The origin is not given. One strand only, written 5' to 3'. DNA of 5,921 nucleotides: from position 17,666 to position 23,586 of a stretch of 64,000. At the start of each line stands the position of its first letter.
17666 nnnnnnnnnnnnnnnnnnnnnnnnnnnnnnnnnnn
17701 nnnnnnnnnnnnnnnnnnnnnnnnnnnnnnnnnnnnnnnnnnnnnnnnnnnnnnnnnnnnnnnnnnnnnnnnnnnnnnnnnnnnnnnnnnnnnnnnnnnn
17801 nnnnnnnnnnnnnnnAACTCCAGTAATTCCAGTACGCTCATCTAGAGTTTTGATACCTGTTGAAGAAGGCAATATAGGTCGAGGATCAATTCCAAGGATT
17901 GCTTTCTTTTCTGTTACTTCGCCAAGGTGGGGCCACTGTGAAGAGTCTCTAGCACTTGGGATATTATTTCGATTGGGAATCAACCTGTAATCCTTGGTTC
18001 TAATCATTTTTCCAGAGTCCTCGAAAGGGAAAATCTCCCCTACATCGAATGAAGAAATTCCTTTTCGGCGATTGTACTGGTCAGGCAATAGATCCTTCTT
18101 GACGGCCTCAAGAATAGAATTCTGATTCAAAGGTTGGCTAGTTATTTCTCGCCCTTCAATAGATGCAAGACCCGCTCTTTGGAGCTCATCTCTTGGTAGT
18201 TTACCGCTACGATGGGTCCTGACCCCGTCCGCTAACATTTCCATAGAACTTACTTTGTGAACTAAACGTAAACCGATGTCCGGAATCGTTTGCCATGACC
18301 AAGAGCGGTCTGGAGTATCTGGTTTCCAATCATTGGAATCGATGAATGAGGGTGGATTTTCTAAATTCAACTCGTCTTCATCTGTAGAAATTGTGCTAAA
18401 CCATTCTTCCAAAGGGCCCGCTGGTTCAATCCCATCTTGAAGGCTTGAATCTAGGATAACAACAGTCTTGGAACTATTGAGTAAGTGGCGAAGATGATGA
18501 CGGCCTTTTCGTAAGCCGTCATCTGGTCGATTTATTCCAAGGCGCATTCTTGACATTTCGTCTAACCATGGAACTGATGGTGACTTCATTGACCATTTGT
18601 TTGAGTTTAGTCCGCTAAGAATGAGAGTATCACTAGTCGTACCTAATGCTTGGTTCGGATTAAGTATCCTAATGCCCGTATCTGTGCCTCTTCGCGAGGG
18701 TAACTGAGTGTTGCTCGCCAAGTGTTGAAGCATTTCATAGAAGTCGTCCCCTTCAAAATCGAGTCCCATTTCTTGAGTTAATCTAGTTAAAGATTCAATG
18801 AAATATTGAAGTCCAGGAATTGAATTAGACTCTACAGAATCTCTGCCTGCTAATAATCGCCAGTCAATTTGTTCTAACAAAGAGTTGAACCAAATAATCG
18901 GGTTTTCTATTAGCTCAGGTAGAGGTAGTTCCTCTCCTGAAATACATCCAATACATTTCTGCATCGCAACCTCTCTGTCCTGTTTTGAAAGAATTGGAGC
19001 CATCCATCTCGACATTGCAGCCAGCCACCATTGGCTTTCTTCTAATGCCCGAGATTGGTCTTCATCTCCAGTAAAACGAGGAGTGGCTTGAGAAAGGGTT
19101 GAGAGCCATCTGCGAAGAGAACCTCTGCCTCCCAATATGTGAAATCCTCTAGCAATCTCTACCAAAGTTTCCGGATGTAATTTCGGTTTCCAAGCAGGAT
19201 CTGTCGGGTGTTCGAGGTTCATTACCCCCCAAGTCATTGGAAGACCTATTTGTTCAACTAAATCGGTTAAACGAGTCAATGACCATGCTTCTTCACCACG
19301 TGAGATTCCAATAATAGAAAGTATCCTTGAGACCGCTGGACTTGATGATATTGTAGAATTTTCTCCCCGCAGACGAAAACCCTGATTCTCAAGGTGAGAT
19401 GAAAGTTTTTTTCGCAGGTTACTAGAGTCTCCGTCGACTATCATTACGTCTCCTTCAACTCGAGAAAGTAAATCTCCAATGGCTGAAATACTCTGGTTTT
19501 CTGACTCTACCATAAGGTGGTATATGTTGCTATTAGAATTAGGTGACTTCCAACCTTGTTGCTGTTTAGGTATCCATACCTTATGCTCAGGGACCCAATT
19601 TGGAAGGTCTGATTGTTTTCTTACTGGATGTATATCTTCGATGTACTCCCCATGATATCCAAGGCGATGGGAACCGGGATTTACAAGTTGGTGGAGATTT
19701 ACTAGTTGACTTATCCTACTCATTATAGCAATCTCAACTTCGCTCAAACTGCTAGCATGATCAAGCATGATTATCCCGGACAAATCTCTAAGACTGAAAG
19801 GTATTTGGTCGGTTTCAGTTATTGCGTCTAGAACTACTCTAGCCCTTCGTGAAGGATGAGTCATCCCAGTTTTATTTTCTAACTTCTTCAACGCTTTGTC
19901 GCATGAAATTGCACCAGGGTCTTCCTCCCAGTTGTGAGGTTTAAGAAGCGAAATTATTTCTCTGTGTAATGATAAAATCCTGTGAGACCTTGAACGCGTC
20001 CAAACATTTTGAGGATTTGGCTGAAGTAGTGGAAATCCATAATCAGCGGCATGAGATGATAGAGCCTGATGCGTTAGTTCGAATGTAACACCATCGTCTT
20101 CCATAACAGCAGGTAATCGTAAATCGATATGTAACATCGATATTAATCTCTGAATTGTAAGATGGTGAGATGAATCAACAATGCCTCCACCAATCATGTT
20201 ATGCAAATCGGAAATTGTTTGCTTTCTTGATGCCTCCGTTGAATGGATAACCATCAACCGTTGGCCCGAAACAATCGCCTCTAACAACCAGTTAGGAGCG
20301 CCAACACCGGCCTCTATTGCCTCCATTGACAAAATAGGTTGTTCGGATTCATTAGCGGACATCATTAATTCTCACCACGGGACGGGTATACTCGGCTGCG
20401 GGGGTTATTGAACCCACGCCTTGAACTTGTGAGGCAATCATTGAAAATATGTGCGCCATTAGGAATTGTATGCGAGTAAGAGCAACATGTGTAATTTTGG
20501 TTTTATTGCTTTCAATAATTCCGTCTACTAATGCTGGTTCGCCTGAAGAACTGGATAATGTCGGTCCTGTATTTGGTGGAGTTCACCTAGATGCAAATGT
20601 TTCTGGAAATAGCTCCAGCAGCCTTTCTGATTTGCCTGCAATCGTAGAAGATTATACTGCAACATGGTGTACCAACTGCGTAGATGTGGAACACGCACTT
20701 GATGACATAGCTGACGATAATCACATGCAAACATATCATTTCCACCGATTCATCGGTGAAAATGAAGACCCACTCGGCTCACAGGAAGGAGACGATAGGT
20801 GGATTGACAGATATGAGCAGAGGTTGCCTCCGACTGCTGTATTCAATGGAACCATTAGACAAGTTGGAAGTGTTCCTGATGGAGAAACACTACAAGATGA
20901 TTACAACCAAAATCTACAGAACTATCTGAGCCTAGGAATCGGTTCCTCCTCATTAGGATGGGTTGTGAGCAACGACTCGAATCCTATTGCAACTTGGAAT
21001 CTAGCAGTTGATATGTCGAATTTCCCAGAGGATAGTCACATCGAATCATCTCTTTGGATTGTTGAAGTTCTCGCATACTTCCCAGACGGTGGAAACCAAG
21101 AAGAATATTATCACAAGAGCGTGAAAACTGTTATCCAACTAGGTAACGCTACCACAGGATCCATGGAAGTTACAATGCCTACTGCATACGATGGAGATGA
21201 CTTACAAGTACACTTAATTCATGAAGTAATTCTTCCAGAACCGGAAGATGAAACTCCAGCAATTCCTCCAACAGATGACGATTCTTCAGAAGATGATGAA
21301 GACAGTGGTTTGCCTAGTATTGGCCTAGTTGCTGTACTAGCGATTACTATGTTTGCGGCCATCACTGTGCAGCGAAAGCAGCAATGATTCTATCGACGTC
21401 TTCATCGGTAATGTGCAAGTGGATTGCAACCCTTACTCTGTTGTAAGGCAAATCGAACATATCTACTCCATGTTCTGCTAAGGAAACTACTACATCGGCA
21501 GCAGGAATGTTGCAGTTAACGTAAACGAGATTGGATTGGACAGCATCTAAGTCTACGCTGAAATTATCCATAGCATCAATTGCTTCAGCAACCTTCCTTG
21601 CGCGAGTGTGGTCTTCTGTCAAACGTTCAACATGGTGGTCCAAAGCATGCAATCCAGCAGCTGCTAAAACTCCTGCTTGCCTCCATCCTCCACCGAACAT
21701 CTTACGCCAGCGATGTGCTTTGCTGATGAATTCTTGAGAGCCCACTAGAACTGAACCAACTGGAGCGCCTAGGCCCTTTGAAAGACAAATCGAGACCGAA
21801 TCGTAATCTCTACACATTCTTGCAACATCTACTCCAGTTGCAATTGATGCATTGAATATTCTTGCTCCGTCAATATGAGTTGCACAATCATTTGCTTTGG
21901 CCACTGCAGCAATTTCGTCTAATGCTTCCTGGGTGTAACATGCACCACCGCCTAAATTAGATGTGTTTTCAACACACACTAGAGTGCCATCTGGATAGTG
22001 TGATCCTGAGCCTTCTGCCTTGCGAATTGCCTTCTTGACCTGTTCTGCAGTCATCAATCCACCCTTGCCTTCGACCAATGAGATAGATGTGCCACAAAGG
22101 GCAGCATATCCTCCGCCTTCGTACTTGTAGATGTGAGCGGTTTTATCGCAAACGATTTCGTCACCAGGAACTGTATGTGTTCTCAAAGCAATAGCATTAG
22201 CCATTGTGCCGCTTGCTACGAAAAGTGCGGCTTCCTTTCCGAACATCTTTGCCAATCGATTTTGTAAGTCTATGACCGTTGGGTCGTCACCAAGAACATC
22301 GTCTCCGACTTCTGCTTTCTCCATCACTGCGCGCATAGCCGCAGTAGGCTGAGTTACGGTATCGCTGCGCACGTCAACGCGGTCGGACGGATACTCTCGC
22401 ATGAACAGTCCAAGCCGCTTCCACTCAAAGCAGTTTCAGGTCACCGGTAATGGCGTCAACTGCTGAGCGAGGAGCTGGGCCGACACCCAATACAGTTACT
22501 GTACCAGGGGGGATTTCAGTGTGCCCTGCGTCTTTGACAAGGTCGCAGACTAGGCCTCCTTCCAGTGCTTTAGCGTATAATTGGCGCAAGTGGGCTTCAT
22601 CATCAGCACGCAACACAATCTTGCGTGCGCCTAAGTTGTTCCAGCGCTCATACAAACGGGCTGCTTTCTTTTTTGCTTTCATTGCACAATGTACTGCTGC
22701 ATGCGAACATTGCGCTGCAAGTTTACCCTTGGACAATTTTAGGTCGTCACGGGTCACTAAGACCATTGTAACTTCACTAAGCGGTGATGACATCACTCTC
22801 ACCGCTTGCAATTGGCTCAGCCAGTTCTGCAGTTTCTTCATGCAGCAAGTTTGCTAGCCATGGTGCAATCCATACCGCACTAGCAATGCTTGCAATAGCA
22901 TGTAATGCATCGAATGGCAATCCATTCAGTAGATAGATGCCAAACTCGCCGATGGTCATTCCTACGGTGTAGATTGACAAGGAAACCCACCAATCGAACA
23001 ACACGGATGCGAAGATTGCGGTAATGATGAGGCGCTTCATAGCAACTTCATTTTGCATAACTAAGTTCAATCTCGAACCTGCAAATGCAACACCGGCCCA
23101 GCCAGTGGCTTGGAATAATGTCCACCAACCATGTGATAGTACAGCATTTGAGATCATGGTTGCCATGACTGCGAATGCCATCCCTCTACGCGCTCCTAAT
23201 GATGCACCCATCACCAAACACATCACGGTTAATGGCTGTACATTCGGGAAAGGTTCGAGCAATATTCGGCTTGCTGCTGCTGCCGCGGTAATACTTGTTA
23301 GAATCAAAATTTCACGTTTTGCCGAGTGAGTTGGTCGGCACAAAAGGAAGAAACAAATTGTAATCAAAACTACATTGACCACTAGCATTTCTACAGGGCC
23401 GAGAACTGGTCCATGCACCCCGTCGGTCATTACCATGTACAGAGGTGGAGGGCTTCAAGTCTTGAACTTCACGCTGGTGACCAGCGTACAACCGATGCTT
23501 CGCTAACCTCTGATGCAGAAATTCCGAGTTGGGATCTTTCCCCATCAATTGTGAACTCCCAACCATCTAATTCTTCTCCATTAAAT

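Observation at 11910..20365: AddAB/AdnAB-like two-gene helicase-nuclease module in an archaeal genome, with Cys clusters in both nuclease domains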

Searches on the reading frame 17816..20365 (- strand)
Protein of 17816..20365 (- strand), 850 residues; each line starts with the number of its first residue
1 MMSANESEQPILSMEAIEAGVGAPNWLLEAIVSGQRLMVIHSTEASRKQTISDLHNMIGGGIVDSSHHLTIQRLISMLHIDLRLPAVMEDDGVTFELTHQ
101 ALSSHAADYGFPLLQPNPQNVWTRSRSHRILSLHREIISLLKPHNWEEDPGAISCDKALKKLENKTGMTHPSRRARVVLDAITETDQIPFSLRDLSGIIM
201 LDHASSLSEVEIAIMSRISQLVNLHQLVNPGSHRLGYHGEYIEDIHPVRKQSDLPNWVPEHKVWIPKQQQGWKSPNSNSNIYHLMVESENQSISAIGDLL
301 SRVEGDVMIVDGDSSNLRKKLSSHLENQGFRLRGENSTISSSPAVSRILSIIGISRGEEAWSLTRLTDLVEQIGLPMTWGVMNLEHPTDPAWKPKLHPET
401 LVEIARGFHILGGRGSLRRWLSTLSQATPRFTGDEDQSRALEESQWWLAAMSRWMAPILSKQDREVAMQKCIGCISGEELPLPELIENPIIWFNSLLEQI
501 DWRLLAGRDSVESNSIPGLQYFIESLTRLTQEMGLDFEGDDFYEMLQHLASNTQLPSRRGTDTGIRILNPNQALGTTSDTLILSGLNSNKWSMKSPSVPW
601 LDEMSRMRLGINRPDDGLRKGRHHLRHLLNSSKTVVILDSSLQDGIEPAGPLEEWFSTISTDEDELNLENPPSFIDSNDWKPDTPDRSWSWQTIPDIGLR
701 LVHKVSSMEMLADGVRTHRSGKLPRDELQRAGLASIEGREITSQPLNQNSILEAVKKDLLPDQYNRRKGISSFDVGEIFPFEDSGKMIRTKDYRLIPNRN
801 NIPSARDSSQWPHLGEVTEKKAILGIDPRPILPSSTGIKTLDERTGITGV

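Call 64: search_protein_representatives(alignment_id=A4)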
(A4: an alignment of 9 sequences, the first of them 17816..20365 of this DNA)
Query: 9 sequences, 856 profile positions. Proteins with E-value up to 0.001 (for the whole library): 311; up to 1e-10: 146; up to 1e-30: 73. The best 150 are listed.
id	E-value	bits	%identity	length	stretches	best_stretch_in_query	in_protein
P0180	0.0e+00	1212.9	-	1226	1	1-855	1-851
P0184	0.0e+00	1176.1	-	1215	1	1-855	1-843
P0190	0.0e+00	1088.0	-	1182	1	8-855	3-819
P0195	0.0e+00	1042.8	-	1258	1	5-854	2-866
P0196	2.0e-275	932.7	-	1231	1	4-855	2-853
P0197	1.6e-267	906.6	-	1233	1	1-854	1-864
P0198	8.0e-252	854.6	-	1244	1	6-852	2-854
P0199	2.6e-233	793.4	-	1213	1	9-855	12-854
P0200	9.4e-232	788.2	-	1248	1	9-853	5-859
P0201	6.3e-231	785.5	-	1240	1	10-855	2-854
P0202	4.0e-228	776.2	-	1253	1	5-853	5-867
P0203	1.8e-208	711.2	-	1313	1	6-855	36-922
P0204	2.6e-208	710.7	-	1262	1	13-853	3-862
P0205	1.2e-205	701.9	-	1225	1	10-849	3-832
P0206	3.1e-202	690.6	-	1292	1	11-855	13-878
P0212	3.1e-194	664.1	-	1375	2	282-855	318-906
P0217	2.2e-169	581.9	-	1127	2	8-669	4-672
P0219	1.0e-149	516.8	-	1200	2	7-670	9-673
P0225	3.8e-85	303.2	-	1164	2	23-678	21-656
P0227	9.4e-81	288.7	-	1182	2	32-664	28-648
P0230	2.3e-66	241.1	-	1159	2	19-471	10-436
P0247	6.5e-44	166.8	-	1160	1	13-853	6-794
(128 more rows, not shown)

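Call 66: list_cluster_members(proteins=[P0247, P0230, P0227, P0225, P0219, P0217, P0212, P0203])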
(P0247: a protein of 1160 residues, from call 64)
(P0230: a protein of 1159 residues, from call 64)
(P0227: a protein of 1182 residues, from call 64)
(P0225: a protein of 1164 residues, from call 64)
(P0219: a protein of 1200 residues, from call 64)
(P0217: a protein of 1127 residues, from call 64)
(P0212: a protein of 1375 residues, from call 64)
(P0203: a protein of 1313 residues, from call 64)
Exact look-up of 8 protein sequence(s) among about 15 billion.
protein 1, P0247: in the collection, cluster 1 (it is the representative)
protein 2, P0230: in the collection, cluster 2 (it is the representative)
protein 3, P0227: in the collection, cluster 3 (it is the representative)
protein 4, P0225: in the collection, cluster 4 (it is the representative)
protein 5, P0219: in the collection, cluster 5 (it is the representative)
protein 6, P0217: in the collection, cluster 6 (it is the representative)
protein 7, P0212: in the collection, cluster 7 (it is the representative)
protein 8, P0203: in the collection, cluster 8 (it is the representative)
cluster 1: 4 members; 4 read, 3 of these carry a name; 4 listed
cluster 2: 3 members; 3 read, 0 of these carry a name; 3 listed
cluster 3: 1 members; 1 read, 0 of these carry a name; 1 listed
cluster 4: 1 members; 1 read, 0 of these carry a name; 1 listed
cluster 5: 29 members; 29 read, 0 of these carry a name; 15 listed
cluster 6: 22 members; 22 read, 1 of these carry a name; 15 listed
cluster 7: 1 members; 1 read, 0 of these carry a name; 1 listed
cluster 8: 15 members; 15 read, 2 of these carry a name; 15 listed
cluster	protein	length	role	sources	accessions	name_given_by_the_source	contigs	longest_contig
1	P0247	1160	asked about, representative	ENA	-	-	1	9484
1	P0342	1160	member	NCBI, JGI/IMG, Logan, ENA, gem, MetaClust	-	\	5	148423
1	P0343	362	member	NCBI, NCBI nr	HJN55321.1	MAG TPA: PD-(D/E)XK nuclease family protein, partial [Candidatus Poseidoniales archaeon] | PD-(D/E)XK nuclease family protein [Candidatus Poseidoniales archaeon]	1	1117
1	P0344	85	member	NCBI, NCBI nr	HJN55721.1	MAG TPA: hypothetical protein QF646_04985, partial [Candidatus Poseidoniales archaeon] | hypothetical protein [Candidatus Poseidoniales archaeon]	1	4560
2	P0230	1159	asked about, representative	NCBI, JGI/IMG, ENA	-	-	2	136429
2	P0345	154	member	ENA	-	-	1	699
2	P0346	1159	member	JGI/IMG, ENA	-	-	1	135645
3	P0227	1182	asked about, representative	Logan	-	-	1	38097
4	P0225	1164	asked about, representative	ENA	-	-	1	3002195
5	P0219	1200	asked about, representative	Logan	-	-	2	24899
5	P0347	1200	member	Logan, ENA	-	-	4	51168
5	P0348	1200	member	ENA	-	-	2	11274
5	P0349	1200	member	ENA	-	-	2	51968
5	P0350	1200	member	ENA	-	-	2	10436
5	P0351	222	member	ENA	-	-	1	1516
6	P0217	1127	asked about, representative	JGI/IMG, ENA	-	-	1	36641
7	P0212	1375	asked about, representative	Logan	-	-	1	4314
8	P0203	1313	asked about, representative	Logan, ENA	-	-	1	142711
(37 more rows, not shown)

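Call 67: find_encoding_contigs(protein=P0225, flank=10000, max_places=1)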
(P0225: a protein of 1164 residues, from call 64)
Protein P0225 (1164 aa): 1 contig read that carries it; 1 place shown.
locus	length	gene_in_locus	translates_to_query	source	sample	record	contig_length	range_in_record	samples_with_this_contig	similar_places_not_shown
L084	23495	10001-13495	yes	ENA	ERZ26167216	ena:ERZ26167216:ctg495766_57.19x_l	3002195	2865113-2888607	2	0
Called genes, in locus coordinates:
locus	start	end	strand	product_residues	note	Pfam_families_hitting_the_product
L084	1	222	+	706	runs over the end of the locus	PF17207:MCM_OB, PF00493:MCM, PF01078:Mg_chelatase (faint), PF07728:AAA_5 (faint), PF17855:MCM_lid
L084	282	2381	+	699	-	PF02934:GatB_N, PF02938:GAD (faint), PF02637:GatB_Yqey (weak)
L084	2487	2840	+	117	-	-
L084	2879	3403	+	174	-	-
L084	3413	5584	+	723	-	PF02361:CbiQ, PF00005:ABC_tran, PF02463:SMC_N (faint), PF03193:RsgA_GTPase (faint), PF13191:AAA_16 (faint), PF13401:AAA_22 (faint), PF13476:AAA_23 (faint), PF13304:AAA_21, +2 more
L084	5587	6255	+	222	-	-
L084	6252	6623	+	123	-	PF01981:PTH2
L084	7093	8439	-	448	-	PF01595:CNNM, PF03471:CorC_HlyC (faint), PF00571:CBS (faint)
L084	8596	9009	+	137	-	PF00571:CBS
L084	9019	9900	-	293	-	-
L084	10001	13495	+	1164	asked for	PF12705:PDDEXK_1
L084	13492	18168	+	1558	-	PF13245:AAA_19 (faint), PF00580:UvrD-helicase (weak), PF12705:PDDEXK_1 (faint), PF00580:UvrD-helicase, PF13361:UvrD_C, PF13538:UvrD_C_2 (faint)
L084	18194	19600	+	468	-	PF01546:Peptidase_M20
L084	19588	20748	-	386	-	PF02517:Rce1-like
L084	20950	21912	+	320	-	-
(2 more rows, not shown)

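Call 97: find_homologous_proteins(query=P0225, max_evalue=0.001)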
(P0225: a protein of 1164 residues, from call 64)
Query P0225 (1164 aa): 1 proteins with E <= 0.001 among 8000 candidates.
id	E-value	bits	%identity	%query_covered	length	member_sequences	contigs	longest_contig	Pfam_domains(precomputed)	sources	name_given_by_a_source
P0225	0.0e+0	2560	100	100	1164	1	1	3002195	PF12705.14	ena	-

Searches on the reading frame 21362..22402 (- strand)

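Call 10: search_protein_families(library=pfam, proteins=[window:21362-22402:-], max_evalue=0.001)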
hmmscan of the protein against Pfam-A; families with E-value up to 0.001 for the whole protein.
window:21362-22402:- (346 aa): 5 families
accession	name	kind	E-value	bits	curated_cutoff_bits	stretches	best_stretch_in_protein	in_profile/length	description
PF01212.27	Beta_elim_lyase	-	3.7e-103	345.3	27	1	10-296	1-286/288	Beta-eliminating lyase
PF00155.27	Aminotran_1_2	-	2.5e-09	37.2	19.7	1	18-342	18-360/361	Aminotransferase class I and II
PF00266.25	Aminotran_5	-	8.2e-05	22.2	21.5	1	56-283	58-273/371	Aminotransferase class-V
PF01053.26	Cys_Met_Meta_PP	-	0.00017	20.7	27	1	40-90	51-101/381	Cys/Met metabolism PLP-dependent enzyme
PF00202.27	Aminotran_3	-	0.00086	18.5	30.5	0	36-75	66-104/403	Aminotransferase class-III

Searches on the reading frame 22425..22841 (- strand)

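Call 78: search_protein_families(library=pfam, proteins=[window:22425-22841:-], max_evalue=0.001)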
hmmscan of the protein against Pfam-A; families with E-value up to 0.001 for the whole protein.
window:22425-22841:- (138 aa): 1 family
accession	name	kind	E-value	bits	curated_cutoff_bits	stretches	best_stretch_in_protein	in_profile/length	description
PF01981.21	PTH2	-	2.2e-42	144.3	23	1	25-138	2-115/115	Peptidyl-tRNA hydrolase PTH2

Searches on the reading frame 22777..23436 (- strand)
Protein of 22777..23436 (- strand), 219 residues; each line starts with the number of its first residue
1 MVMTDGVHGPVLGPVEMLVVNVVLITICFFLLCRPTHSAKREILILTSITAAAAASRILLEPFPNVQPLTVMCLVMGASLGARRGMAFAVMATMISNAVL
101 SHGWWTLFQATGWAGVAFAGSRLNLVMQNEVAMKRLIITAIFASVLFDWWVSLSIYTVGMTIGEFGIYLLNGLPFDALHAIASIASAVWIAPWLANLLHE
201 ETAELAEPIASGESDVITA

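Call 10: search_protein_families(library=pfam, proteins=[window:22777-23436:-], max_evalue=0.001)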
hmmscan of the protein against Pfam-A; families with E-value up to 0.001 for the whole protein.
window:22777-23436:- (219 aa): 1 family
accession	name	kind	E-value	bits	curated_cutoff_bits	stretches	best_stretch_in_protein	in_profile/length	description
PF20221.3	DUF6580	-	3.7e-09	37.5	27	1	39-177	3-135/162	Family of unknown function (DUF6580)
